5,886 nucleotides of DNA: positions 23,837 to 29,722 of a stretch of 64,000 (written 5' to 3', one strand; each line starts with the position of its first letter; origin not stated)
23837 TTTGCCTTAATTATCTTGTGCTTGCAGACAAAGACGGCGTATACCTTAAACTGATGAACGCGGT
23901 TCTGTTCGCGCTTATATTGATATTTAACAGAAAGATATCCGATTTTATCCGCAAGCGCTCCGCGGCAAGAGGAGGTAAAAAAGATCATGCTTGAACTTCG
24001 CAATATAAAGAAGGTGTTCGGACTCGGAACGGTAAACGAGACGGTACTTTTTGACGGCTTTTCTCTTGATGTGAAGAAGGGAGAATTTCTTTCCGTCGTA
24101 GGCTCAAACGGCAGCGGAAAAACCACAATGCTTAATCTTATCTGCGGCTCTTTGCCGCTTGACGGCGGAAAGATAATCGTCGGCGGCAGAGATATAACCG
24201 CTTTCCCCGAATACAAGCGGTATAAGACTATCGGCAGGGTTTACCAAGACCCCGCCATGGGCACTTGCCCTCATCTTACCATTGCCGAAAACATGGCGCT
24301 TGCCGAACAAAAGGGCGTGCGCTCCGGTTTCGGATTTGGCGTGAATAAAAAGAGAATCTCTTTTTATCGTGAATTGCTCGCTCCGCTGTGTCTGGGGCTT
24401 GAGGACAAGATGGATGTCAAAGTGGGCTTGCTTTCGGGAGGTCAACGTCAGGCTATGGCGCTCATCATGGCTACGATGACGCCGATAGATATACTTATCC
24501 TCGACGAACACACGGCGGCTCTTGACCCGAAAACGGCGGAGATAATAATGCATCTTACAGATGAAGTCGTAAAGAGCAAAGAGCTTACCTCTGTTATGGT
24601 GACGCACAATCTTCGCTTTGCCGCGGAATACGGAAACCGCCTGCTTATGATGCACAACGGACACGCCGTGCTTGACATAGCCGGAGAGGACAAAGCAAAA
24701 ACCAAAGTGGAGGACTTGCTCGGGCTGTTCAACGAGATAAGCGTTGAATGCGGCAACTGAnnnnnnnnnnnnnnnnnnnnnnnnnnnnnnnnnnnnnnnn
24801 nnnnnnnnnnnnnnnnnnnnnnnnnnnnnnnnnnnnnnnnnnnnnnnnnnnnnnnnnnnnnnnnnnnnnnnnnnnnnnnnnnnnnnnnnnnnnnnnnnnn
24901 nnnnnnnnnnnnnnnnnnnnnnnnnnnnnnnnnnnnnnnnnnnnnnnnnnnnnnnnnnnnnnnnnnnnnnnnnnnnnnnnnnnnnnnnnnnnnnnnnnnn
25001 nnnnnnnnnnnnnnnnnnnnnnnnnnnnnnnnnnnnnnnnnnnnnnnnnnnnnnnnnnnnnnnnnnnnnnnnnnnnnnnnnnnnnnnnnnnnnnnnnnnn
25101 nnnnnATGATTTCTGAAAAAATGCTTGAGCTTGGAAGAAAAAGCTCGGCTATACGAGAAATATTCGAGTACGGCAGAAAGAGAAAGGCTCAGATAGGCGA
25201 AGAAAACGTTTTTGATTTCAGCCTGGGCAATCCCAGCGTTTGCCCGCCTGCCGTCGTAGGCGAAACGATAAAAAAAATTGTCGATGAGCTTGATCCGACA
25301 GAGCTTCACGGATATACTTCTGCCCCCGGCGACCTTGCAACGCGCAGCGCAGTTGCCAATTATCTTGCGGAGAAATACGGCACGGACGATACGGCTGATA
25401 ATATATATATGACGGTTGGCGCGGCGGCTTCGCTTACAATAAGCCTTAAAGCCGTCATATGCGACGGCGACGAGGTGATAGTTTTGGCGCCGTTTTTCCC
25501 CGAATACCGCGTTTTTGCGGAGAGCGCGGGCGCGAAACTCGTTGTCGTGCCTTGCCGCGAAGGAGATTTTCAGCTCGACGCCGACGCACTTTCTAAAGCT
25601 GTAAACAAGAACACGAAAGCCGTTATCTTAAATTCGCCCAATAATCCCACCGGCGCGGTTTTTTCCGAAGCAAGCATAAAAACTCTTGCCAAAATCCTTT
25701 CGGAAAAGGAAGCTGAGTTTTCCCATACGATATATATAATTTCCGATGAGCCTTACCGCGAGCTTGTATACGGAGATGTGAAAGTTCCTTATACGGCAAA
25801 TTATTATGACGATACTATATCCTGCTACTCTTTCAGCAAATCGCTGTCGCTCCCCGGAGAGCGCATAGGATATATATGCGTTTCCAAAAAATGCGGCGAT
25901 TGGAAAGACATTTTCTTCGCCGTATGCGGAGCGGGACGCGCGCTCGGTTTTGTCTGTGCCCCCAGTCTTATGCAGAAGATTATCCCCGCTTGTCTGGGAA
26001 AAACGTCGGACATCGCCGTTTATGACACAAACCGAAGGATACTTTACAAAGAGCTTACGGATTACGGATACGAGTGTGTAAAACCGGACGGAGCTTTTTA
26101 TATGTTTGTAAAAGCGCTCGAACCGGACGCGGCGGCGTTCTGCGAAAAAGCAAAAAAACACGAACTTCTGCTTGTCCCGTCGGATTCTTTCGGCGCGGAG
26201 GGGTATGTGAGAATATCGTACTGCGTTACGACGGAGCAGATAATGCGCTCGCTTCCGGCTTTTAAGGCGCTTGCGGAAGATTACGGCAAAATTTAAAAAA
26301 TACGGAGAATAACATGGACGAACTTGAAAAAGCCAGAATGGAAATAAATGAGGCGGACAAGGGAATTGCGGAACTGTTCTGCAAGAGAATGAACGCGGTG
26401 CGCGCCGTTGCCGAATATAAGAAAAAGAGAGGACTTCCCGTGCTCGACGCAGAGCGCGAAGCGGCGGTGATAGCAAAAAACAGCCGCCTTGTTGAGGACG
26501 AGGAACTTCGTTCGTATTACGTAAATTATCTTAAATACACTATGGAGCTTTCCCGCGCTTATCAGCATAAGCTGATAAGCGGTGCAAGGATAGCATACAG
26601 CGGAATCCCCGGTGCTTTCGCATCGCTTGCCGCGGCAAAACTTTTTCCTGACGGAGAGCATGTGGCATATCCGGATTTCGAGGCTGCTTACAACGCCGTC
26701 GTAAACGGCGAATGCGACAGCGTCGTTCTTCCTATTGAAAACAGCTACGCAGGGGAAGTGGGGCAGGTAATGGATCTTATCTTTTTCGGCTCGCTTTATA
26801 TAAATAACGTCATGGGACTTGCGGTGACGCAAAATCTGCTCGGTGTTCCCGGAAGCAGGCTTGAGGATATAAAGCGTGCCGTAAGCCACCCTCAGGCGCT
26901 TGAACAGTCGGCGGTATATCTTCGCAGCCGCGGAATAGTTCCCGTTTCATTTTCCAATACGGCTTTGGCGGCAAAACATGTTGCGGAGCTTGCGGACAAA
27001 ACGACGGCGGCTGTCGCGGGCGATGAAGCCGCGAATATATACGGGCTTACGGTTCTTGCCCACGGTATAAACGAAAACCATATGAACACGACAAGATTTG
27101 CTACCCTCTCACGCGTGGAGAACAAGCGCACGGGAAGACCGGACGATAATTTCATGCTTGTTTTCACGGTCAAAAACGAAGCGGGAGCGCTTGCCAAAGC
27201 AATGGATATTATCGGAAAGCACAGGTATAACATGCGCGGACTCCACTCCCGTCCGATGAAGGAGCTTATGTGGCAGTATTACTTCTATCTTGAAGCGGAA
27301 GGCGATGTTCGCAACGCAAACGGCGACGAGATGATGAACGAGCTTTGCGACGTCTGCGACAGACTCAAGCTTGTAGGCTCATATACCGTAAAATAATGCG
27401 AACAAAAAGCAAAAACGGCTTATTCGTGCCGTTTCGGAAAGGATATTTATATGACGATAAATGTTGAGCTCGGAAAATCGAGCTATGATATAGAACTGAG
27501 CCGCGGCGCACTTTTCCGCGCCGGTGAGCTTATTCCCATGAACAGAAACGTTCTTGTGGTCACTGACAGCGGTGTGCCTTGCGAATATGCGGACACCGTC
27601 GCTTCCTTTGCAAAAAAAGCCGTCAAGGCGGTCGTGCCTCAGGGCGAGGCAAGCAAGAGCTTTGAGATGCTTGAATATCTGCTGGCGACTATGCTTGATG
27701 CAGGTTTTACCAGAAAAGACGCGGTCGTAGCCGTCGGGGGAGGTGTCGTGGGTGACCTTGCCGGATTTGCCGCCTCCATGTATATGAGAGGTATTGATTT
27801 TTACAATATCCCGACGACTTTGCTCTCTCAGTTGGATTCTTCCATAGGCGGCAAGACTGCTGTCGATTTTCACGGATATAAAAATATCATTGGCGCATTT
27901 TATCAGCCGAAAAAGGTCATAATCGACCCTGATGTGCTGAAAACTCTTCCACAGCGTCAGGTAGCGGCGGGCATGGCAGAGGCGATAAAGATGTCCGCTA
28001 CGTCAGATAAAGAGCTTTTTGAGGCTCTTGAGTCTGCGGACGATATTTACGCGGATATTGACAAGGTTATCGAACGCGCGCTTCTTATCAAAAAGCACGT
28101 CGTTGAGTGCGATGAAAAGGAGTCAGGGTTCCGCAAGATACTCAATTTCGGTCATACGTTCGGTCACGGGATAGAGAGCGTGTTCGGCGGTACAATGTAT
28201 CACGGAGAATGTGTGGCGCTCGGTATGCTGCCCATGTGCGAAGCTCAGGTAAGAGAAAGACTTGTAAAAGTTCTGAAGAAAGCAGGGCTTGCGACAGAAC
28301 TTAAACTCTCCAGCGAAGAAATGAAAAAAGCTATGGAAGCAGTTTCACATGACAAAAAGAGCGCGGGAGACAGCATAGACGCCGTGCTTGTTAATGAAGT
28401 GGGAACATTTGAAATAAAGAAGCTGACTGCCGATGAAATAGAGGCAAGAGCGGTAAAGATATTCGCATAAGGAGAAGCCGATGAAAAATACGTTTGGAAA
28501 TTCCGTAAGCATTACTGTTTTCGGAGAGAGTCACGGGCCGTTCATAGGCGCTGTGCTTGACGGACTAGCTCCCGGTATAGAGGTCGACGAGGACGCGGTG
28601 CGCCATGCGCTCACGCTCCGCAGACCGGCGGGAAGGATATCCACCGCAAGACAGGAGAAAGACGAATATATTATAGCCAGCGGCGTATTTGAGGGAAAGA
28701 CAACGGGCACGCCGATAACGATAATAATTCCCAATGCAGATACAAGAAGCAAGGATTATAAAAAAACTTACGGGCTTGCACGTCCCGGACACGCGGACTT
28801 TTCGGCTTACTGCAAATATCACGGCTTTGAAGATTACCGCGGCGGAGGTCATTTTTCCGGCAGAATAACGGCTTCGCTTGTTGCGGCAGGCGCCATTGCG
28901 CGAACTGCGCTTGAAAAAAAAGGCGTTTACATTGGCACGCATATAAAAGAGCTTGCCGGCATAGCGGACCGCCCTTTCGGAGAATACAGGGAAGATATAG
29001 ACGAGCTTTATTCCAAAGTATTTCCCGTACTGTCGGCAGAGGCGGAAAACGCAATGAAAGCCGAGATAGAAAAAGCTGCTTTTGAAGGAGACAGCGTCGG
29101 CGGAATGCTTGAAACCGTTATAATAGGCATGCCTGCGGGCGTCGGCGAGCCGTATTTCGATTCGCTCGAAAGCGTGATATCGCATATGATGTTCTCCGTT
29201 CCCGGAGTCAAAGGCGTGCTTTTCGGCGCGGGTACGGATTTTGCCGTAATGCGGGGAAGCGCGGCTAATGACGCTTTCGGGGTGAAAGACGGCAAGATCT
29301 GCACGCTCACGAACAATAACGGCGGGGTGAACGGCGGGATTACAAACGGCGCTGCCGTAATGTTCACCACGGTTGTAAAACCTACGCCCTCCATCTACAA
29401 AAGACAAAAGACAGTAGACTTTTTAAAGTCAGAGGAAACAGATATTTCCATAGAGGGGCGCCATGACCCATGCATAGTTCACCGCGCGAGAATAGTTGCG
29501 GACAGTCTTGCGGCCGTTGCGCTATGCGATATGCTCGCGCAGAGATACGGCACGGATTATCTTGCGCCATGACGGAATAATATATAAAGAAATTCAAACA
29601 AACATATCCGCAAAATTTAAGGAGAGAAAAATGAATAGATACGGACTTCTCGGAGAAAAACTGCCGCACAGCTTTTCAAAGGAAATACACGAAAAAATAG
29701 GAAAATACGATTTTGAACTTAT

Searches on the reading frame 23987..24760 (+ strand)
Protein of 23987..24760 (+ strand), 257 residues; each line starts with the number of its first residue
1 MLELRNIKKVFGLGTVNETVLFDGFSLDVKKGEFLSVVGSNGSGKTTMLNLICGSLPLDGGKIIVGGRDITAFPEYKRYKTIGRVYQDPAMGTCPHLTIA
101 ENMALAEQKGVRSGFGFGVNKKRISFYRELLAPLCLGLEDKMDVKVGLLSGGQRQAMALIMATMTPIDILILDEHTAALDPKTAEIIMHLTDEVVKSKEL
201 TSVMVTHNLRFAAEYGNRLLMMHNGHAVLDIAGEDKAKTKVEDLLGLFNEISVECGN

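Call 8: search_protein_families(library=ncbifam, proteins=[window:23987-24760:+], max_evalue=0.00001)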
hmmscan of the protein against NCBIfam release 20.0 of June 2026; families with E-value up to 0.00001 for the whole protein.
window:23987-24760:+ (257 aa): 181 families (the best 25 are shown)
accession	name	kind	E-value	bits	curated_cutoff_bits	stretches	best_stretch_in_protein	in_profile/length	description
TIGR02315.1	ABC_phnC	equivalog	7.9e-33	113.9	266.1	1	1-241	1-238/243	phosphonate ABC transporter ATP-binding protein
TIGR03410.1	urea_trans_UrtE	equivalog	3.7e-32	111.6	285.8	1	18-245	12-228/230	urea ABC transporter ATP-binding subunit UrtE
TIGR04521.1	ECF_ATPase_2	equivalog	9.8e-32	110.1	330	1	3-231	2-227/279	energy-coupling factor transporter ATPase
NF008039.0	PRK10771.1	equivalog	7e-31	107.4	298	1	24-239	17-220/234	thiamine ABC transporter ATP-binding protein ThiQ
NF038007.1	ABC_ATP_DarD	equivalog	7.8e-31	107.2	375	1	1-226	1-217/218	darobactin export ABC transporter ATP-binding protein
TIGR01188.1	drrA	subfamily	1.8e-30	106.3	312.45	1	18-241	5-215/302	daunorubicin resistance ABC transporter, ATP-binding protein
TIGR02982.1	heterocyst_DevA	subfamily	2.2e-30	105.9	295.8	1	2-226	2-218/220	ABC exporter ATP-binding subunit, DevA family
TIGR04520.1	ECF_ATPase_1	equivalog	6.2e-30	104.5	315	1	17-230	13-217/269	energy-coupling factor transporter ATPase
TIGR02857.1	CydD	equivalog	6.5e-30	104.6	435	1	21-215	337-523/529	thiol reductant ABC exporter subunit CydD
TIGR03411.1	urea_trans_UrtD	equivalog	6.5e-30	104.6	304.1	1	22-228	12-221/242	urea ABC transporter ATP-binding protein UrtD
TIGR03265.1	PhnT2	equivalog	8.6e-30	104.1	457.7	1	2-226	5-212/353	putative 2-aminoethylphosphonate ABC transporter ATP-binding protein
NF040840.2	tungstate_WtpC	equivalog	1.3e-29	103.5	440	1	24-228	18-210/347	tungstate ABC transporter ATP-binding protein WtpC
TIGR00968.1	3a0106s01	subfamily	2.2e-29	102.7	342.75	1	4-227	3-209/237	sulfate ABC transporter ATP-binding protein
NF006987.0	PRK09452.1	equivalog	2.2e-29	102.3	482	1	2-227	18-226/378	spermidine/putrescine ABC transporter ATP-binding protein PotA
TIGR02673.1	FtsE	equivalog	3.7e-29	101.9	264.85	1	1-225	1-213/214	cell division ATP-binding protein FtsE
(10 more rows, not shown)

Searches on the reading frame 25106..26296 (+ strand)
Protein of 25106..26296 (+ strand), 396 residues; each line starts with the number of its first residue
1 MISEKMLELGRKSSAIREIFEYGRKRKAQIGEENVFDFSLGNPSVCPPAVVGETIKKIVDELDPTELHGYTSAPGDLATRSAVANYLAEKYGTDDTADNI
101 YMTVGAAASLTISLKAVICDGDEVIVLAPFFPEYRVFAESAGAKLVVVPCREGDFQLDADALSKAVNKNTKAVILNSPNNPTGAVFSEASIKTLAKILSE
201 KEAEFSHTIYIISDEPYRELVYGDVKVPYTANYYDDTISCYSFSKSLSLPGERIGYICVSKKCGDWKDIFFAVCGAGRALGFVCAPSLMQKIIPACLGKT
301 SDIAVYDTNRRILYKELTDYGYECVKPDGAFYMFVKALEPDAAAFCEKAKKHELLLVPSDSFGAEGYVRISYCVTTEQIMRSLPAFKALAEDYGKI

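Call 7: search_protein_families(library=ncbifam, proteins=[window:25106-26296:+], max_evalue=0.00001)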
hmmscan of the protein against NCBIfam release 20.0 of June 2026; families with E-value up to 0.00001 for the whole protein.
window:25106-26296:+ (396 aa): 73 families (the best 25 are shown)
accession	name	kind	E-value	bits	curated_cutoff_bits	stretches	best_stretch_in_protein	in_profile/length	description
NF005305.0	PRK06836.1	equivalog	4.2e-165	549.8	376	1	1-393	2-394/396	pyridoxal phosphate-dependent aminotransferase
NF041364.1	GntC_guanitoxin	equivalog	2.9e-61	207.3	415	1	41-383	6-350/356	guanitoxin biosynthesis PLP-dependent (S)-gamma-hydroxy-L-arginine cyclodehydratase GntC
NF005588.0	PRK07309.1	equivalog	1.8e-55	188.4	576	1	34-388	31-384/391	pyridoxal phosphate-dependent aminotransferase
NF041091.1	asp_aminotase_Arch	equivalog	1.5e-52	178.7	550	1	32-387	26-372/376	aspartate aminotransferase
NF005817.0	PRK07683.1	equivalog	9.9e-52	175.9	575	1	31-383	26-374/387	aminotransferase A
NF006229.0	PRK08361.1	equivalog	7.6e-50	170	624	1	12-386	18-384/391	aspartate aminotransferase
NF005744.0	PRK07568.1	subfamily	6.3e-48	163.5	389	1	2-393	3-393/398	pyridoxal phosphate-dependent aminotransferase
TIGR01265.1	tyr_nico_aTase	subfamily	1.6e-47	162.4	292.45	1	13-382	13-391/403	tyrosine/nicotianamine family aminotransferase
NF005816.0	PRK07682.1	equivalog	3.5e-47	160.9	620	1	13-388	15-381/390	aminotransferase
NF004975.0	PRK06348.1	equivalog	4.5e-47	160.9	549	1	33-381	29-374/384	pyridoxal phosphate-dependent aminotransferase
NF004770.0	PRK06108.1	subfamily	7.8e-45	153.4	422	1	12-381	21-383/396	pyridoxal phosphate-dependent aminotransferase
NF005601.0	PRK07337.1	equivalog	5.1e-41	141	496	1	29-385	31-387/394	pyridoxal phosphate-dependent aminotransferase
TIGR01264.1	tyr_amTase_E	equivalog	1e-39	136.5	474.25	1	31-380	29-389/403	tyrosine transaminase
TIGR03540.1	DapC_direct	equivalog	1.6e-39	135.9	593.25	1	26-383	22-377/383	LL-diaminopimelate aminotransferase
NF005855.0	PRK07777.1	equivalog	2.3e-39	135.8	553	1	68-375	59-373/391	pyridoxal phosphate-dependent aminotransferase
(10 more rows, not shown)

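Call 9: find_related_loci(query=window:25106-26296:+, collection=genome_contigs, flank=2500)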
Query window:25106-26296:+ (396 aa) in genome_contigs; peptide patterns used: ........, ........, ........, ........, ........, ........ (x = any residue, [..] = any of these).
211 stretches matched a pattern; 107 encode a relative of the query (tblastn E <= 1e-3); the best 80 are kept; 80 distinct loci.
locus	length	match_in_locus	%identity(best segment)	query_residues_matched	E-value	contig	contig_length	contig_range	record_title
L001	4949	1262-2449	82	1-396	0e+0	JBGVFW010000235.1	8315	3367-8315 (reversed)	MAG: Eubacteriales bacterium isolate fecal_MAG_381 fecal_MAG_381_contig_0235, whole genome shotgun sequence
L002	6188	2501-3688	81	1-396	0e+0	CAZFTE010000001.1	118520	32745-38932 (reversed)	MAG TPA_asm: uncultured Lachnospiraceae bacterium isolate SRP225648_co1_963 genome assembly, contig: NODE_164_length_118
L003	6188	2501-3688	80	1-396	0e+0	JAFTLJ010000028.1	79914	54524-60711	MAG: Clostridia bacterium isolate RGIG3924 Roe_deer_Cecum-3__c157994, whole genome shotgun sequence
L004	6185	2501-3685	76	1-395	0e+0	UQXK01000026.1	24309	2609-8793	uncultured Clostridiales bacterium isolate UMGS731 genome assembly, contig: NODE_1144_length_24309_cov_7.059413, whole g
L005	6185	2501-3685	76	1-395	0e+0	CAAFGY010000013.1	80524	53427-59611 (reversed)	MAG TPA_asm: Clostridia bacterium, isolate HGM12677, WGS project CAAFGY010000000 data, contig: SRS144537_92_k99_30078, w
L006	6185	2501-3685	65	1-395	1e-178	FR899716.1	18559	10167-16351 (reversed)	Clostridium sp. CAG:411 genomic scaffold, scf264, whole genome shotgun sequence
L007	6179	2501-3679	64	1-393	2e-177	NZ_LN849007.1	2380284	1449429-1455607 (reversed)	Clostridium niameyense strain MT5, whole genome shotgun sequence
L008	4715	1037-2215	68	1-393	3e-175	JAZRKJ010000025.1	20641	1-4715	MAG: Acutalibacteraceae bacterium isolate T1900045447_YK20190138.MAGScoT_cleanbin_000006 SGB_7165_k141_1824454, whole ge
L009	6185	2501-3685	63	1-395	4e-172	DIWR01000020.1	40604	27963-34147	MAG TPA_asm: Synergistaceae bacterium UBA6101 UBA6101_contig_4928, whole genome shotgun sequence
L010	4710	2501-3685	64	1-395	1e-173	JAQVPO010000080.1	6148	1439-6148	MAG: Synergistaceae bacterium isolate STF1_205 NODE_48511_length_6148_cov_2.667663_Sandtown_F1, whole genome shotgun seq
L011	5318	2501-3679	64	1-393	5e-173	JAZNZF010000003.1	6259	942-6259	MAG: Acutalibacteraceae bacterium isolate T1900044770_TS20190236.MAGScoT_cleanbin_000010 SGB_2444_k141_383985, whole gen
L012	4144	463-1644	66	1-393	5e-174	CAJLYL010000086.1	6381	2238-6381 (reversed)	MAG TPA_asm: uncultured Clostridia bacterium isolate ERR321645-bin.68 genome assembly, contig: NODE_10362_length_6381_co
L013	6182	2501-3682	65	1-393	1e-170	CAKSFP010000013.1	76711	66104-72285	MAG: uncultured Clostridia bacterium isolate REFINED_METABAT215_TOP10_CONTIGS_1500_ASSEMBLY_K77_MERGED__Hadza_MoBio_hadz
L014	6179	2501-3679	62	1-393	4e-170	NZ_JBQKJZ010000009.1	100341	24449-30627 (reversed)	Clostridium sporogenes strain LCP25S3_F4 contig00009, whole genome shotgun sequence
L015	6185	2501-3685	64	1-395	5e-170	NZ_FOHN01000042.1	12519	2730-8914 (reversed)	[Clostridium] polysaccharolyticum strain DSM 1801, whole genome shotgun sequence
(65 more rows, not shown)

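Call 75: find_encoding_contigs(protein=window:25106-26296:+, flank=1500, max_places=6)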
Protein window:25106-26296:+ (396 aa): 14 contigs read that carry it; 6 places shown.
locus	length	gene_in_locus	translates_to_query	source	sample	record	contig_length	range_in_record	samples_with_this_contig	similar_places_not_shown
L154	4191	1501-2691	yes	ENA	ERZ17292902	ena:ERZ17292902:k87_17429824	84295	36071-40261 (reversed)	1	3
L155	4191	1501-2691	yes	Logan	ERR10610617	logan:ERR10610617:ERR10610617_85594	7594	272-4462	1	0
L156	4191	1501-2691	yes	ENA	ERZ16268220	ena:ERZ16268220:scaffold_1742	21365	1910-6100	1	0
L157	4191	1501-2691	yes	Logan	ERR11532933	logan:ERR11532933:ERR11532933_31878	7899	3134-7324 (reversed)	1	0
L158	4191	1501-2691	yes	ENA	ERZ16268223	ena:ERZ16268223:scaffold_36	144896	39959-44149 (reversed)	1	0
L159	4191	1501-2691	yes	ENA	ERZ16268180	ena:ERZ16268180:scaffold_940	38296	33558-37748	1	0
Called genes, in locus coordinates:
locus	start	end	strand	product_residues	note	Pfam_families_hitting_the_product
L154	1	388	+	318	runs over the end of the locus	PF02653:BPD_transp_2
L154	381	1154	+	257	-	PF00005:ABC_tran, PF02463:SMC_N (faint)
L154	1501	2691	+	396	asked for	PF00155:Aminotran_1_2, PF01041:DegT_DnrJ_EryC1 (faint)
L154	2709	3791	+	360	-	PF01817:CM_2, PF00800:PDT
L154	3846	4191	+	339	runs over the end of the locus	PF00465:Fe-ADH (weak), PF13685:Fe-ADH_2, PF01761:DHQ_synthase, PF24621:DHQS_C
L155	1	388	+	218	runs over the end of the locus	?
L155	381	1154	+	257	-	PF00005:ABC_tran, PF02463:SMC_N (faint)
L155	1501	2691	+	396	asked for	PF00155:Aminotran_1_2, PF01041:DegT_DnrJ_EryC1 (faint)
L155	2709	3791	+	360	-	PF01817:CM_2, PF00800:PDT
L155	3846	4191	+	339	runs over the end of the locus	PF00465:Fe-ADH (weak), PF13685:Fe-ADH_2, PF01761:DHQ_synthase, PF24621:DHQS_C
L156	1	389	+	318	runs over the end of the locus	PF02653:BPD_transp_2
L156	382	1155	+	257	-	PF00005:ABC_tran, PF02463:SMC_N (faint)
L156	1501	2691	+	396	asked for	PF00155:Aminotran_1_2, PF01041:DegT_DnrJ_EryC1 (faint)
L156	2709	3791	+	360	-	PF01817:CM_2, PF00800:PDT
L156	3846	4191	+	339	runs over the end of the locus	PF00465:Fe-ADH (weak), PF13685:Fe-ADH_2, PF01761:DHQ_synthase, PF24621:DHQS_C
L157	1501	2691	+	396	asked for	PF00155:Aminotran_1_2, PF01041:DegT_DnrJ_EryC1 (faint)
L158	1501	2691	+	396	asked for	PF00155:Aminotran_1_2, PF01041:DegT_DnrJ_EryC1 (faint)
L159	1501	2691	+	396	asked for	PF00155:Aminotran_1_2, PF01041:DegT_DnrJ_EryC1 (faint)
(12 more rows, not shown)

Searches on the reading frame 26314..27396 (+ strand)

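Call 7: search_protein_families(library=ncbifam, proteins=[window:26314-27396:+], max_evalue=0.00001)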
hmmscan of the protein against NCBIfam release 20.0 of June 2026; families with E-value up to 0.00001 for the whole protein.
window:26314-27396:+ (360 aa): 14 families
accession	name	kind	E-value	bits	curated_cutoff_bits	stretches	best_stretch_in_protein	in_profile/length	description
NF008866.0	PRK11899.1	equivalog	1e-56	192.3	359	1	91-358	6-274/283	prephenate dehydratase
NF008865.0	PRK11898.1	equivalog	6e-52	176.5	219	1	92-359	3-278/284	prephenate dehydratase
NF007910.0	PRK10622.1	equivalog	8.8e-40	136.8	577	1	4-358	7-376/386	bifunctional chorismate mutase/prephenate dehydratase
TIGR01805.1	CM_mono_grmpos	equivalog_domain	1.4e-19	70.1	71.2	1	4-84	1-81/81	chorismate mutase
NF004925.0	PRK06285.1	equivalog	4.7e-12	45.8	77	1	2-89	7-95/99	chorismate mutase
TIGR01791.2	CM_archaeal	equivalog_domain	6.3e-11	42.1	66.95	1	4-70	1-67/83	chorismate mutase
NF008400.0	PRK11199.1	equivalog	1.1e-08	34.4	273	1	2-63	3-64/374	bifunctional chorismate mutase/prephenate dehydrogenase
TIGR01799.1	CM_T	equivalog_domain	1.7e-08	34.5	95.9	1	4-56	1-53/83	chorismate mutase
TIGR01803.1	CM-like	subfamily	4.8e-07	29.8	73.35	1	5-71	2-68/82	chorismate mutase family protein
TIGR01808.1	CM_M_hiGC-arch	equivalog_domain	6.3e-07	29.4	52.15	1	3-60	1-58/74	chorismate mutase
NF005965.0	PRK08055.1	equivalog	2.2e-06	27.4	179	1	16-86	29-100/182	chorismate mutase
TIGR01268.1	Phe4hydrox_tetr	equivalog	4.7e-06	25.6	704.8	1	273-337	10-74/436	phenylalanine 4-monooxygenase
NF006691.0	PRK09239.1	equivalog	7.3e-06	26.1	120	0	2-66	10-74/108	chorismate mutase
NF005031.0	PRK06443.1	equivalog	9.1e-06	25.2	228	0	3-55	6-56/181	chorismate mutase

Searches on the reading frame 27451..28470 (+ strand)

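Call 7: search_protein_families(library=ncbifam, proteins=[window:27451-28470:+], max_evalue=0.00001)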
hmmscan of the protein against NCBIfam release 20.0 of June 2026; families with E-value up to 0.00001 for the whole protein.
window:27451-28470:+ (339 aa): 8 families
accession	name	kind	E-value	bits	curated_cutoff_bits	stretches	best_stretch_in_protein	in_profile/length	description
TIGR01357.1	aroB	equivalog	1.1e-99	333.9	305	1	13-329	2-338/344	3-dehydroquinate synthase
TIGR04425.1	P_lya_rel_AroB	hypoth_equivalog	3.6e-69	233.4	400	1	11-330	7-336/348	AroB-related putative sugar phosphate phospholyase (cyclizing)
NF004852.0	PRK06203.1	equivalog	1.4e-48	165.7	333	1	57-318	89-371/407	3-dehydroquinate synthase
NF010627.0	PRK14021.1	equivalog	2.6e-46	158.2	565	1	12-320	189-523/542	bifunctional shikimate kinase/3-dehydroquinate synthase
NF010556.0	PRK13951.1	equivalog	4.4e-46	157.8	560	1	59-331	208-486/492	bifunctional shikimate kinase AroK/3-dehydroquinate synthase AroB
NF002022.0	PRK00843.1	equivalog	1.1e-11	44.3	413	1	30-195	33-190/350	NAD(P)-dependent glycerol-1-phosphate dehydrogenase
NF041822.1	daptide_DH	equivalog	6.9e-08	31.8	300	0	120-179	110-168/363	daptide-type RiPP biosynthesis dehydogenase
NF006941.0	PRK09423.1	subfamily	1.7e-06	27.2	336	0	28-179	26-173/367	glycerol dehydrogenase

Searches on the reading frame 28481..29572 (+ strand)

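Call 7: search_protein_families(library=ncbifam, proteins=[window:28481-29572:+], max_evalue=0.00001)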
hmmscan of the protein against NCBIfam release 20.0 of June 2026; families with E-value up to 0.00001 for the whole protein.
window:28481-29572:+ (363 aa): 3 families
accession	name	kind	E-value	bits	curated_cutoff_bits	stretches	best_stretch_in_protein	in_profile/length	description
NF003793.1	PRK05382.1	equivalog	2.5e-115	385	321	1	11-352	2-342/344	chorismate synthase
TIGR00033.1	aroC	equivalog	7.5e-109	363.9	212.2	1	10-356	2-348/351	chorismate synthase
NF009113.0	PRK12463.1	equivalog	2.6e-48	164.9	799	1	14-360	6-372/390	chorismate synthase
